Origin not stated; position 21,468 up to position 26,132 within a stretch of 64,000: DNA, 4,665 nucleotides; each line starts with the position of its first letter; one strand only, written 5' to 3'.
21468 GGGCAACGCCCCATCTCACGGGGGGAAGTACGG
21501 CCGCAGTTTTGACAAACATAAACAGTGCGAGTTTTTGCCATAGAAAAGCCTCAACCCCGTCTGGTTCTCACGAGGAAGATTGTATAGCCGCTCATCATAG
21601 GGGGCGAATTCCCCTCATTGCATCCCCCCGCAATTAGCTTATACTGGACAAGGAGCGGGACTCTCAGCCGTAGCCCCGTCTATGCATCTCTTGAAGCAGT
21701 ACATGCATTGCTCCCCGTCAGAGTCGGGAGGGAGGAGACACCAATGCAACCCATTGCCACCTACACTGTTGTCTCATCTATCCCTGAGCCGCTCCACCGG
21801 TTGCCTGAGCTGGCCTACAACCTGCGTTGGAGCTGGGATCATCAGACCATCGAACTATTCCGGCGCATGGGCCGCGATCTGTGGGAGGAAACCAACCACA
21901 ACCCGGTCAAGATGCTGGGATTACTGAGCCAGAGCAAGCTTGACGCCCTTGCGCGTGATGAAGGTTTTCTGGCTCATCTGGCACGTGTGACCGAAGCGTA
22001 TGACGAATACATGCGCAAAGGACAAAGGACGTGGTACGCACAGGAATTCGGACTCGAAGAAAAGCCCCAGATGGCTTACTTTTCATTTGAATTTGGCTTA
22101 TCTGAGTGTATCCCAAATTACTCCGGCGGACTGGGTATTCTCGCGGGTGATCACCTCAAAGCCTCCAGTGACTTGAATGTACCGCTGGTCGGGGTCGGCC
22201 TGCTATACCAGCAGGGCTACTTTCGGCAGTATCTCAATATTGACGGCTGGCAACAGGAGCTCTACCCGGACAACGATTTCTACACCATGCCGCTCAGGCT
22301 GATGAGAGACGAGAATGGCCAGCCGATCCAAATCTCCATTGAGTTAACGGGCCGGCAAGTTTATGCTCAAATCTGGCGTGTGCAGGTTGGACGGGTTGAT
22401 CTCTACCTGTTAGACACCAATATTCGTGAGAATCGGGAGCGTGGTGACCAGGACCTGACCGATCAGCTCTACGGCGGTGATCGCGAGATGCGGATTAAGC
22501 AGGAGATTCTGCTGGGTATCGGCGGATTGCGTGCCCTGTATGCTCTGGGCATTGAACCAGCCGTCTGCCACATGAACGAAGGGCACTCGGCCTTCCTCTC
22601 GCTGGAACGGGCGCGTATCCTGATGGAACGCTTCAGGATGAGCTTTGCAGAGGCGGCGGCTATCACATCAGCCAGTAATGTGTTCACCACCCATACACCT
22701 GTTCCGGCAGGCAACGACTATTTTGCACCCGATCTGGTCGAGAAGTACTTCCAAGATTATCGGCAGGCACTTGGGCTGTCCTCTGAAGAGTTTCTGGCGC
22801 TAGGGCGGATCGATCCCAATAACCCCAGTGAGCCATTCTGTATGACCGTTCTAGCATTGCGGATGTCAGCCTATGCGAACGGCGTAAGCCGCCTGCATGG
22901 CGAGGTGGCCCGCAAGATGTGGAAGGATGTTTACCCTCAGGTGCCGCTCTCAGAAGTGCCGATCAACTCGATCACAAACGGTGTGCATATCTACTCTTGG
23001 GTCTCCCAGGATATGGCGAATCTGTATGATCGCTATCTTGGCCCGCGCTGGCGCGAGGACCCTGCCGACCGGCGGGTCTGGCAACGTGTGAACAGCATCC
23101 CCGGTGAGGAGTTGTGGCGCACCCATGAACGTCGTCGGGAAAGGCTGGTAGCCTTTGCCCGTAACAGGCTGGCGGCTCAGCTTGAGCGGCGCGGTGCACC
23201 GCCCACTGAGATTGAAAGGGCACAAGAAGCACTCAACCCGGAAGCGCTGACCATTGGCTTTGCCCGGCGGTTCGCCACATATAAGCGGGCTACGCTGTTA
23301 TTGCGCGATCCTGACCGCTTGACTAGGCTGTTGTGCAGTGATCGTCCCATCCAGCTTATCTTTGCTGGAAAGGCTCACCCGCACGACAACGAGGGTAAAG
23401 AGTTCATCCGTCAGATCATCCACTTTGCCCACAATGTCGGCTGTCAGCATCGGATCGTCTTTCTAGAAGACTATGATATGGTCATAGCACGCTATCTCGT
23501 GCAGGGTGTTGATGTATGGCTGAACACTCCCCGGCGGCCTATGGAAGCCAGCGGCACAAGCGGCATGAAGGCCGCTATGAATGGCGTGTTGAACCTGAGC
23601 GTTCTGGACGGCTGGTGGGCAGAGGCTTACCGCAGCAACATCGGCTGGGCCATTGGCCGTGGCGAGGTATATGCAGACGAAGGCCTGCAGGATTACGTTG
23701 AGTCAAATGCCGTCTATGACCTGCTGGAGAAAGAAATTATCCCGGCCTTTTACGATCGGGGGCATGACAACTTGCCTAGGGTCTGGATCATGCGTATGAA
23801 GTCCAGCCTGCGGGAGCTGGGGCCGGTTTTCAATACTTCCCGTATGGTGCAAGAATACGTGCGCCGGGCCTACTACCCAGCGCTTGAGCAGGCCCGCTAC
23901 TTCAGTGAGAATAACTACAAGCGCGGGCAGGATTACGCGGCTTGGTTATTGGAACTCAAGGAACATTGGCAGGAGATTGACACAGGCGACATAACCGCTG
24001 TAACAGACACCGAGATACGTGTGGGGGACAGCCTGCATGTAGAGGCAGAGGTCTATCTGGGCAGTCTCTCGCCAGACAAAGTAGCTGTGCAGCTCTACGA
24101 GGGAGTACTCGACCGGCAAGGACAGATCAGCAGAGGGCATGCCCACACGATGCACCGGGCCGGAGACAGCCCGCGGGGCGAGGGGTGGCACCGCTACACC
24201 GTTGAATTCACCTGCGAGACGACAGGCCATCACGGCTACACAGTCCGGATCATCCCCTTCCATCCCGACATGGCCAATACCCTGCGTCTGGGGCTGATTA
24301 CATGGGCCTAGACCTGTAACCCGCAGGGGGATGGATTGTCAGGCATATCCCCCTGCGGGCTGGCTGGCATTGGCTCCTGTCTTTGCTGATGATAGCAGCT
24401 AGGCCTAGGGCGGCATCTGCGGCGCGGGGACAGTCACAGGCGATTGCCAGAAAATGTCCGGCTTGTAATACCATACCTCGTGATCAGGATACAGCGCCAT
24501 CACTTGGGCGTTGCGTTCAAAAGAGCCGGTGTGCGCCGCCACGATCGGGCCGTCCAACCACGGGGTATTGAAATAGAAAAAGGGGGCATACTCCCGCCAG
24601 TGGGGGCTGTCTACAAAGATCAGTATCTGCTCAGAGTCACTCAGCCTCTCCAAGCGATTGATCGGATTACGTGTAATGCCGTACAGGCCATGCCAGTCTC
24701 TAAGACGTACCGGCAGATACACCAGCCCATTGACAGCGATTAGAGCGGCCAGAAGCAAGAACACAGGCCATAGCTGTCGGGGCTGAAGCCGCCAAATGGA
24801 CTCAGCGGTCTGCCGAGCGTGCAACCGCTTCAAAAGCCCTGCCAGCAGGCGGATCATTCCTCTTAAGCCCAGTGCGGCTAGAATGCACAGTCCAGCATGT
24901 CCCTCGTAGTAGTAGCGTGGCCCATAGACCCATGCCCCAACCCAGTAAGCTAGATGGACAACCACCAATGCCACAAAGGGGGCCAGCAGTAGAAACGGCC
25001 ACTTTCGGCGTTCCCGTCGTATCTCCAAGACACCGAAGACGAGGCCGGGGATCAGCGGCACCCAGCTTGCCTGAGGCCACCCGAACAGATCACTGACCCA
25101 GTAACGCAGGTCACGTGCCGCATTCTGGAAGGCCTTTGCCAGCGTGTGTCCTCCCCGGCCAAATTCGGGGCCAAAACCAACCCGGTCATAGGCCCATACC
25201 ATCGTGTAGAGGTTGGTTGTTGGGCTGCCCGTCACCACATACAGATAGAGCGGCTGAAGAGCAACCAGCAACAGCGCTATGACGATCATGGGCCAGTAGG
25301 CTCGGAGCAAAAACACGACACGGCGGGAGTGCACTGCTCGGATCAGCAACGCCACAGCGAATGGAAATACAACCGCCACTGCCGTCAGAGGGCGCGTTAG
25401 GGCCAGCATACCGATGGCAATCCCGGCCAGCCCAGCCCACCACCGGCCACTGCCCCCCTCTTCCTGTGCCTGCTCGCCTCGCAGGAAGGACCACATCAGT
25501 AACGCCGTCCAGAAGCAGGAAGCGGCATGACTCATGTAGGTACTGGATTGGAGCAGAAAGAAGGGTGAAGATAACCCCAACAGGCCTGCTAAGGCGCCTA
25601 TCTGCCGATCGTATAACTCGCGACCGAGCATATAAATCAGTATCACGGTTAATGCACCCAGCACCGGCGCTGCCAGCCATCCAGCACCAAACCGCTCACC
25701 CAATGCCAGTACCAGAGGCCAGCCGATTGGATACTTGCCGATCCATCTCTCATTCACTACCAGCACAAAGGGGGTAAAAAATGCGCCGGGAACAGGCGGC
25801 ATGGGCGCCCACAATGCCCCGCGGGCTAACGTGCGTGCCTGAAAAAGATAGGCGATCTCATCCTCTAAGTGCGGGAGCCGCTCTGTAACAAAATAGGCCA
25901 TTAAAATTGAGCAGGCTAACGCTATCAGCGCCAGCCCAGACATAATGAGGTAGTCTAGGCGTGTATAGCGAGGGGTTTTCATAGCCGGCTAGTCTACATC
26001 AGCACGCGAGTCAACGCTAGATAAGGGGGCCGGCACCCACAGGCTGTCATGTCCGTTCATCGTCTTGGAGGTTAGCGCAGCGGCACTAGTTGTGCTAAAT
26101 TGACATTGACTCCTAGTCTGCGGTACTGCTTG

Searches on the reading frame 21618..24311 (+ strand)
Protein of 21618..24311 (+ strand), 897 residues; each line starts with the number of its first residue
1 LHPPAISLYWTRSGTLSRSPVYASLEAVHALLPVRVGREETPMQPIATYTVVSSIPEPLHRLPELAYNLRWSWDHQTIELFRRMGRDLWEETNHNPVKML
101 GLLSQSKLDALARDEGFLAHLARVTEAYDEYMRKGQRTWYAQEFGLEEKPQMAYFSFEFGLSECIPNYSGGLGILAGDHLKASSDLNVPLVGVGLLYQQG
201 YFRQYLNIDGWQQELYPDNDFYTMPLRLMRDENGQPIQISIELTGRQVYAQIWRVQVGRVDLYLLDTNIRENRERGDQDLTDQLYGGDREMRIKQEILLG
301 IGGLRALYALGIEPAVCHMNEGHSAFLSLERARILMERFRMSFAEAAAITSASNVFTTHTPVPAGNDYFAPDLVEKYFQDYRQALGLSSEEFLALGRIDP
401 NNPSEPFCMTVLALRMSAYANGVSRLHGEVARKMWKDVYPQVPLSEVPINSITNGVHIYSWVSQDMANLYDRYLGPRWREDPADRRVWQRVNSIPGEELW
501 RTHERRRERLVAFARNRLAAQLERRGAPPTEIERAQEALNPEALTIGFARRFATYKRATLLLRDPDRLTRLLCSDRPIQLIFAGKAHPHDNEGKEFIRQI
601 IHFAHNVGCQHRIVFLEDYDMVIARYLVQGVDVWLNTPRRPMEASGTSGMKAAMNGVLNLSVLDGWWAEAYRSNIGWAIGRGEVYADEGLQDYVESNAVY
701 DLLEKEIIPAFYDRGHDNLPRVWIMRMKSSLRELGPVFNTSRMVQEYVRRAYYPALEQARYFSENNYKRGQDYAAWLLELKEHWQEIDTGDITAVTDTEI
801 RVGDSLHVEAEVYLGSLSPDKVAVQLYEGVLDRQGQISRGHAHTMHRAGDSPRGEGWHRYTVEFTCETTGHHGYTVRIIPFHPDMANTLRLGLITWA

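Call 63: search_protein_families(library=pfam, proteins=[window:21618-24311:+], max_evalue=0.00001)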
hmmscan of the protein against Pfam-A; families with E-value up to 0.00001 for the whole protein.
window:21618-24311:+ (897 aa): 2 families
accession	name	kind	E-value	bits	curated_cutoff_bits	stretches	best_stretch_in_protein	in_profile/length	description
PF11897.13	DUF3417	-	7e-36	123.4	25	1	55-165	1-109/109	Protein of unknown function (DUF3417)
PF00343.26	Phosphorylase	-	1.4e-32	113.3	27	2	315-666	218-580/713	Carbohydrate phosphorylase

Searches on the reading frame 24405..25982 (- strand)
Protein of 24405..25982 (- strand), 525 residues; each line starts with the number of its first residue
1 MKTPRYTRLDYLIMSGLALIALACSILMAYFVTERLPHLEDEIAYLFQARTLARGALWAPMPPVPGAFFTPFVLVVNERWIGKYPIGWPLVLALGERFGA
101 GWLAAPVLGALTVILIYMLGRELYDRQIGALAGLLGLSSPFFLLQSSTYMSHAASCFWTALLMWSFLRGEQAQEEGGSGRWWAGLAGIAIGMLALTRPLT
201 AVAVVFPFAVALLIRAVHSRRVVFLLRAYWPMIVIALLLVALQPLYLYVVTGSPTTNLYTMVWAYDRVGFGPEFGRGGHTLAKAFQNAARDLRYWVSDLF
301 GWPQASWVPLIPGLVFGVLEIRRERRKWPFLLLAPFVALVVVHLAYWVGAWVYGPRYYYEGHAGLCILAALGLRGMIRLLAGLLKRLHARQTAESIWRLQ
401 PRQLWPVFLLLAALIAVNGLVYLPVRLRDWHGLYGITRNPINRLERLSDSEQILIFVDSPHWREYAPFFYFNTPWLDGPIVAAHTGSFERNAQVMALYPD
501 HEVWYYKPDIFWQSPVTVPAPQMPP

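Call 63: search_protein_families(library=pfam, proteins=[window:24405-25982:-], max_evalue=0.00001)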
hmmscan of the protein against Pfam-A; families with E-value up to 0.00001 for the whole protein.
window:24405-25982:- (525 aa): 3 families
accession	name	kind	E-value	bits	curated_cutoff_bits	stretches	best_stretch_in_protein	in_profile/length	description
PF13231.12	PMT_2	-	2.1e-09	38.3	26.1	1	95-241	18-155/160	Dolichyl-phosphate-mannose-protein mannosyltransferase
PF02366.24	PMT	-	1.3e-08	35.1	22.7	1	107-259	91-244/245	Dolichyl-phosphate-mannose-protein mannosyltransferase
PF20176.3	DUF6541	-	2.9e-06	26.3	29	1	82-450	157-522/646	Family of unknown function (DUF6541)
